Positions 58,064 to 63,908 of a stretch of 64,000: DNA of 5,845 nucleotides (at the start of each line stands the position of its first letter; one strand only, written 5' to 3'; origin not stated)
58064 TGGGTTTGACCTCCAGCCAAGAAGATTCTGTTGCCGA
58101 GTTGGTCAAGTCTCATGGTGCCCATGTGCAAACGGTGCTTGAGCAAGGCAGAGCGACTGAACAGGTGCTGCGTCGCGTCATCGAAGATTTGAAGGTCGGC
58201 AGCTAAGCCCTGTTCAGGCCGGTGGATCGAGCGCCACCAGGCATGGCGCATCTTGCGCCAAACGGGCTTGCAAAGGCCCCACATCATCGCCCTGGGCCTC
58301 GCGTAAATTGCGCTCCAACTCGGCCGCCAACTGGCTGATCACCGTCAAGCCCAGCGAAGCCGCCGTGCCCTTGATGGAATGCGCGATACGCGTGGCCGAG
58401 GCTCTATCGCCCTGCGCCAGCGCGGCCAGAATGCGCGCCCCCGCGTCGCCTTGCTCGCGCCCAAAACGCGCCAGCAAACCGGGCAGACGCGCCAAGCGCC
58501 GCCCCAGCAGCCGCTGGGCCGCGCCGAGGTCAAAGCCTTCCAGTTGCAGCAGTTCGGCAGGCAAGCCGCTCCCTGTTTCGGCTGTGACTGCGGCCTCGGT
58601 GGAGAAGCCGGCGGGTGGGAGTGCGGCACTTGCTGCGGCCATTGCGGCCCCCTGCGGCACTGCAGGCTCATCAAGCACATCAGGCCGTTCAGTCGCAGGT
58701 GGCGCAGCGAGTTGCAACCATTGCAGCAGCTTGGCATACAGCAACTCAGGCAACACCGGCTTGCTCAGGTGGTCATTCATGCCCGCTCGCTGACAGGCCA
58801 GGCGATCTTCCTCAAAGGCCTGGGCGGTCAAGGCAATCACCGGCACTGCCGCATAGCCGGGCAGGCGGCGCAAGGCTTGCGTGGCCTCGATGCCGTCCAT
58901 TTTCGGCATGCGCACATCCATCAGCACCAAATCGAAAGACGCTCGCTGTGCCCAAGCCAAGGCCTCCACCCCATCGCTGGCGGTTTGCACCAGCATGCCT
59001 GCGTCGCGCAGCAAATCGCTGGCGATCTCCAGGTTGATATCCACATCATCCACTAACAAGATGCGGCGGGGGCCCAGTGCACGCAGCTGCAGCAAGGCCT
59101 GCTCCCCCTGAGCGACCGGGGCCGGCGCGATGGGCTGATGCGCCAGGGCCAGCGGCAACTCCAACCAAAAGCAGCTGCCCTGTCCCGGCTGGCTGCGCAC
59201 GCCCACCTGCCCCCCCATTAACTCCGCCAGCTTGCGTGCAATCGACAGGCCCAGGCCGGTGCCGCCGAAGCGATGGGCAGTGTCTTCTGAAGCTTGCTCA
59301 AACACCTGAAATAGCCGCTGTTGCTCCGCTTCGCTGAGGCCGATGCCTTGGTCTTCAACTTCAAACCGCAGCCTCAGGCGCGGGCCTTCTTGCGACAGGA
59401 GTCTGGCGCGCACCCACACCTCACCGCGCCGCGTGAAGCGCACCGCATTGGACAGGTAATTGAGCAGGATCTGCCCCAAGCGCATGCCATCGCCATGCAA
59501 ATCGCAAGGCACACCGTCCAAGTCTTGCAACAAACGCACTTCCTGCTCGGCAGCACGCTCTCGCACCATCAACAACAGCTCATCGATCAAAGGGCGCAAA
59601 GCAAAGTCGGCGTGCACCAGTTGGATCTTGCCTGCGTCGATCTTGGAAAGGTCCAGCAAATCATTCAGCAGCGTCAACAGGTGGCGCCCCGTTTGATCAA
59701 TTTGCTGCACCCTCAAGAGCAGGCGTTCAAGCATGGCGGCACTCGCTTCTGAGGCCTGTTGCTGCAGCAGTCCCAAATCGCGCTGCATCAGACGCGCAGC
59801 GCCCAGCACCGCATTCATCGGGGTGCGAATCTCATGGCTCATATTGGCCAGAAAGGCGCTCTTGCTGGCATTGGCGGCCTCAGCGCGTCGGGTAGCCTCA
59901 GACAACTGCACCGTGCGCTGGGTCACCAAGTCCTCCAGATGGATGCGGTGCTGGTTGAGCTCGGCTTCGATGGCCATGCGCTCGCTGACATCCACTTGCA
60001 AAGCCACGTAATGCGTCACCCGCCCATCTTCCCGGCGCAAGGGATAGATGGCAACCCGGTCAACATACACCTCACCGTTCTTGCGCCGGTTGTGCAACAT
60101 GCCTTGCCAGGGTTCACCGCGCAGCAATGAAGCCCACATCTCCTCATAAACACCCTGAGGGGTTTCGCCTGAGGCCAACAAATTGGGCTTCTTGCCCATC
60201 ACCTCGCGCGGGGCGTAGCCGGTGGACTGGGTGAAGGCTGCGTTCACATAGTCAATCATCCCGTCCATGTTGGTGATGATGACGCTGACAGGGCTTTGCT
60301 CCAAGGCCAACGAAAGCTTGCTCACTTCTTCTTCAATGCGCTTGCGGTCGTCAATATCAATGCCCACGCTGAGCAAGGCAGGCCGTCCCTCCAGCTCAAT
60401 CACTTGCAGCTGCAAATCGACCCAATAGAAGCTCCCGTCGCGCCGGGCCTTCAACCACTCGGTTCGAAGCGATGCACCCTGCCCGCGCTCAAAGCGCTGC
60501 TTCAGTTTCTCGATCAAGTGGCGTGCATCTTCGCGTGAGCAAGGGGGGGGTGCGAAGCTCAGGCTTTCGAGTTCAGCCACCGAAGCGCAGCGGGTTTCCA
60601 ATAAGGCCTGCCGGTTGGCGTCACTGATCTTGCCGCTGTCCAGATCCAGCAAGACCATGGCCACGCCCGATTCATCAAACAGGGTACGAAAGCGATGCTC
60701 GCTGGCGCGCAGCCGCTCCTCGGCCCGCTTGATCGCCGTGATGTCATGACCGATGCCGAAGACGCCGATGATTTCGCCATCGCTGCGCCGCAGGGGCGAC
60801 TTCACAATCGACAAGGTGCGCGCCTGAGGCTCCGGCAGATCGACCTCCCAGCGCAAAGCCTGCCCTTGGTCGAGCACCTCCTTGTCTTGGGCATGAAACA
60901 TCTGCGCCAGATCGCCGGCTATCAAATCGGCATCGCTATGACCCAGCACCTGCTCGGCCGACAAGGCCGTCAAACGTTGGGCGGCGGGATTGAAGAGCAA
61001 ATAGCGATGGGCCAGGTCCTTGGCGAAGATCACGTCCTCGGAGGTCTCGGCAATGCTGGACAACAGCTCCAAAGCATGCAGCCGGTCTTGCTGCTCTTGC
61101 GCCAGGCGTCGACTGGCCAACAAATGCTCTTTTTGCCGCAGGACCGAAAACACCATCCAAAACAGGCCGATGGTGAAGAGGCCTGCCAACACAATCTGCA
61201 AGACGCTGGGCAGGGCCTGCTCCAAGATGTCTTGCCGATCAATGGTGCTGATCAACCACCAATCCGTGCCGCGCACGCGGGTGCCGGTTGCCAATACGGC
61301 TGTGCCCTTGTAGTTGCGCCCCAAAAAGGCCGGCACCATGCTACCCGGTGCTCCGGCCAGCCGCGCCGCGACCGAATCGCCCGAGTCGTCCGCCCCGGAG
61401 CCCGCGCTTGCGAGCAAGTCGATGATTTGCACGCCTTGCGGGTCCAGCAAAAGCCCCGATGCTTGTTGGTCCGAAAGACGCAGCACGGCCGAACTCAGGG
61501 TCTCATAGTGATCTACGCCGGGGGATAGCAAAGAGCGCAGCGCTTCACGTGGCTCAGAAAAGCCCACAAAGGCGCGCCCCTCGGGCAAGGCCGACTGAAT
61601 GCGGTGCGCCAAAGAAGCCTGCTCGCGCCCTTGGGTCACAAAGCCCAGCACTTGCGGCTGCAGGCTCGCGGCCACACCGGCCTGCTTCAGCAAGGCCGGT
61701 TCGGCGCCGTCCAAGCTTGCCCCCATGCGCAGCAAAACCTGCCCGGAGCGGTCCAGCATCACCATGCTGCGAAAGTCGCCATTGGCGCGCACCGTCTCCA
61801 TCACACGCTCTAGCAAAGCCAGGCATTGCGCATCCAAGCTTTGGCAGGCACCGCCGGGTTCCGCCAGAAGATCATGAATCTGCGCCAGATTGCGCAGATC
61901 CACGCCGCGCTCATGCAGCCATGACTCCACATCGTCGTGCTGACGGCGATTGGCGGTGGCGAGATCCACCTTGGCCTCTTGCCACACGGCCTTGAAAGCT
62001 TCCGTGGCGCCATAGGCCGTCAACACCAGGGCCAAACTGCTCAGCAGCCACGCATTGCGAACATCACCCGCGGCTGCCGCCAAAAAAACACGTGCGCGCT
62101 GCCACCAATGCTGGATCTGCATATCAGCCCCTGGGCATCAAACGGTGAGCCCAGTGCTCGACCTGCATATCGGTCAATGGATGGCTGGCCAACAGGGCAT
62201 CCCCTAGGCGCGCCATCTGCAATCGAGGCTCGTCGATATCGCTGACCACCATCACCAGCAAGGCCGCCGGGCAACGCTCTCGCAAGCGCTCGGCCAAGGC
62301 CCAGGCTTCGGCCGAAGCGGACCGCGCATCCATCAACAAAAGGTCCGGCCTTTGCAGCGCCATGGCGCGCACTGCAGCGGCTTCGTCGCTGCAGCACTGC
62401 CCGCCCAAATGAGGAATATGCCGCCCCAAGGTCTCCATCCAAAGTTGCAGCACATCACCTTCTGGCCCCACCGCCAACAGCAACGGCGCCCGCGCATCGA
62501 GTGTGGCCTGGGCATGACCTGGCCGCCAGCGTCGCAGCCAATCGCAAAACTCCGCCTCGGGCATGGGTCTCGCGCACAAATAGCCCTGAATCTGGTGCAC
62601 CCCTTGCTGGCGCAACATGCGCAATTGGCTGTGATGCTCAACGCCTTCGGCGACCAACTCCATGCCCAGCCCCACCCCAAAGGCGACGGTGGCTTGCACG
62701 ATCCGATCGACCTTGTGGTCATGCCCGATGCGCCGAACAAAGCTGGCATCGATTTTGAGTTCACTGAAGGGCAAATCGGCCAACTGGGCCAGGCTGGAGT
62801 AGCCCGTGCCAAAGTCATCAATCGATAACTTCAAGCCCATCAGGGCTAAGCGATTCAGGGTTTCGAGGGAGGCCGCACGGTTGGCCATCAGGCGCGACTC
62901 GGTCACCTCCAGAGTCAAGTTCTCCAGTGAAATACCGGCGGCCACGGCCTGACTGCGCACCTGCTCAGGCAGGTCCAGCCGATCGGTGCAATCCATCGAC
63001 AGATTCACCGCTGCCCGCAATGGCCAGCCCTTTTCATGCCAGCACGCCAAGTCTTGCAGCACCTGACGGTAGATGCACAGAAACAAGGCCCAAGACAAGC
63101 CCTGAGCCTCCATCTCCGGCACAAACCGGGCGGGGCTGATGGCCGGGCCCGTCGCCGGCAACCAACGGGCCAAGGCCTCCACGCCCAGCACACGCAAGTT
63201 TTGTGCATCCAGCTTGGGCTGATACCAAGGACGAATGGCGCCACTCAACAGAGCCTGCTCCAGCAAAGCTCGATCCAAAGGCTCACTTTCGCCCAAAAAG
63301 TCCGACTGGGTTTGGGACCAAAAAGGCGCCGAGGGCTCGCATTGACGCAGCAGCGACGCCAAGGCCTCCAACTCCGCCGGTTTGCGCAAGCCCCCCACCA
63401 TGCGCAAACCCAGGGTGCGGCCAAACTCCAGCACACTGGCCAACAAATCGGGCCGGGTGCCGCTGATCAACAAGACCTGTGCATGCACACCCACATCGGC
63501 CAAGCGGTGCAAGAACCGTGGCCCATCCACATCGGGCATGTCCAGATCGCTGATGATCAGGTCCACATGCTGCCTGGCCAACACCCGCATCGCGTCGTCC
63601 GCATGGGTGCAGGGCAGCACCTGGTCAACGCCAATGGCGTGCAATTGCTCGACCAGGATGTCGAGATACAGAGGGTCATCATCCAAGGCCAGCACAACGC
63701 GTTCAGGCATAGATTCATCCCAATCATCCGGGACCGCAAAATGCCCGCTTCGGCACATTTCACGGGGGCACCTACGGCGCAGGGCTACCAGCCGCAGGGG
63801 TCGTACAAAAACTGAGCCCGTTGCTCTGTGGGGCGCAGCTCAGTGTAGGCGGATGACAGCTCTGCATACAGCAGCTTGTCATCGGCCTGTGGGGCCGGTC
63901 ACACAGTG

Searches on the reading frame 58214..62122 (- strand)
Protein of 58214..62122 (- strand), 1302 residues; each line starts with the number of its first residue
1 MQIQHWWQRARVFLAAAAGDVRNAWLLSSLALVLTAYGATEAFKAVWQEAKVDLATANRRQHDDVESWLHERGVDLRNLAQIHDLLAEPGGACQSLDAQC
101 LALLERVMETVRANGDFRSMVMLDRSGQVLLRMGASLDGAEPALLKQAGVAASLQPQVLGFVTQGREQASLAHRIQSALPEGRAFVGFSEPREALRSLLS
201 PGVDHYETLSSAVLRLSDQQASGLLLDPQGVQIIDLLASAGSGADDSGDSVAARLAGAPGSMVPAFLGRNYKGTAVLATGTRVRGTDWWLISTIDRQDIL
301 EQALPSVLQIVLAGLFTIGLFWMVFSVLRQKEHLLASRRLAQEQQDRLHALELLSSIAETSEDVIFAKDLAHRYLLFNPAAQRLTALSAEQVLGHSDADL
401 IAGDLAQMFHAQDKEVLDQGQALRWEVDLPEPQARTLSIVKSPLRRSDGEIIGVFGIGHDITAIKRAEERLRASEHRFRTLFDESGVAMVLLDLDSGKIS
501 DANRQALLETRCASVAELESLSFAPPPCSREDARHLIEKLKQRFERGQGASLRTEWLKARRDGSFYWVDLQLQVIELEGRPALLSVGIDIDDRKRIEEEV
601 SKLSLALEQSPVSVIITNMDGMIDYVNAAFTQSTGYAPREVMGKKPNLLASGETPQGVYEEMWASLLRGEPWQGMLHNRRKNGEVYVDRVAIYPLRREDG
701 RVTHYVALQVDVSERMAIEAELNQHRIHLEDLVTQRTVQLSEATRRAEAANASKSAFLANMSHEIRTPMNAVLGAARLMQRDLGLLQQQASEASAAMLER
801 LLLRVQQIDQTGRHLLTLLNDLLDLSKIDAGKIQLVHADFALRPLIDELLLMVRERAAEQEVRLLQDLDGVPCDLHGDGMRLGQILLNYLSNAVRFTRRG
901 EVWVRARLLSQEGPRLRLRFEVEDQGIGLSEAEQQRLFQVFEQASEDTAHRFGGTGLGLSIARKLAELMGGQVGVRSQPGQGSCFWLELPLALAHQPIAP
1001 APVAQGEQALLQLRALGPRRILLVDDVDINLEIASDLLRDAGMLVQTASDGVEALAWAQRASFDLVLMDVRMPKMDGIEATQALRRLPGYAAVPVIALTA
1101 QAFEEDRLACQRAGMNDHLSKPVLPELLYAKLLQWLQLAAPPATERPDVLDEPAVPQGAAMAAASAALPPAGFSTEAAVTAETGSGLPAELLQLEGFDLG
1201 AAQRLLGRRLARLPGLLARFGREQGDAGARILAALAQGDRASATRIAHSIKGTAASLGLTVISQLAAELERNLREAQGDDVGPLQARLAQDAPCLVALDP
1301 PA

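Call 7: search_protein_families(library=pfam, proteins=[window:58214-62122:-], max_evalue=0.001)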
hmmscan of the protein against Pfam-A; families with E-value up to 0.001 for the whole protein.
window:58214-62122:- (1302 aa): 9 families
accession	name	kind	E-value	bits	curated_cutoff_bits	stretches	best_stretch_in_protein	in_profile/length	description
PF08448.16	PAS_4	-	2.6e-31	108.6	23.1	2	359-463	2-107/110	PAS fold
PF00989.32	PAS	-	3.2e-31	108.1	22.6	2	603-708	3-109/113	PAS fold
PF02518.31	HATPase_c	-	6.9e-28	97.8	26.4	1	877-992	1-110/111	Histidine kinase-, DNA gyrase B-, and HSP90-like ATPase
PF00072.30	Response_reg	-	1.6e-27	96.3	30.2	1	1021-1131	1-109/111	Response regulator receiver domain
PF13426.13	PAS_9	-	3.2e-27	95.2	27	2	611-714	1-103/103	PAS domain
PF00512.31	HisKA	-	4.3e-15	56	26.9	1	754-831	2-66/66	His Kinase A (phospho-acceptor) domain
PF13188.13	PAS_8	-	2.5e-13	49.8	21.8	0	477-508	2-32/65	PAS domain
PF08447.18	PAS_3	-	4e-13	49.9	25.6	1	625-706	3-86/89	PAS fold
PF01627.28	Hpt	-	2.3e-11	44.2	24.6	1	1216-1290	2-76/84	Hpt domain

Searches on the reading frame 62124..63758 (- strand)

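Call 7: search_protein_families(library=pfam, proteins=[window:62124-63758:-], max_evalue=0.001)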
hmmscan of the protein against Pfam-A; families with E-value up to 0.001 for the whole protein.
window:62124-63758:- (544 aa): 2 families
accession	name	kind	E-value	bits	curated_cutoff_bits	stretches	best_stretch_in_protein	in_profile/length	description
PF00563.25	EAL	-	4.6e-60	203.4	31.3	1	166-398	4-236/236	EAL domain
PF00072.30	Response_reg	-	3.6e-16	59.7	30.2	1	22-135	1-108/111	Response regulator receiver domain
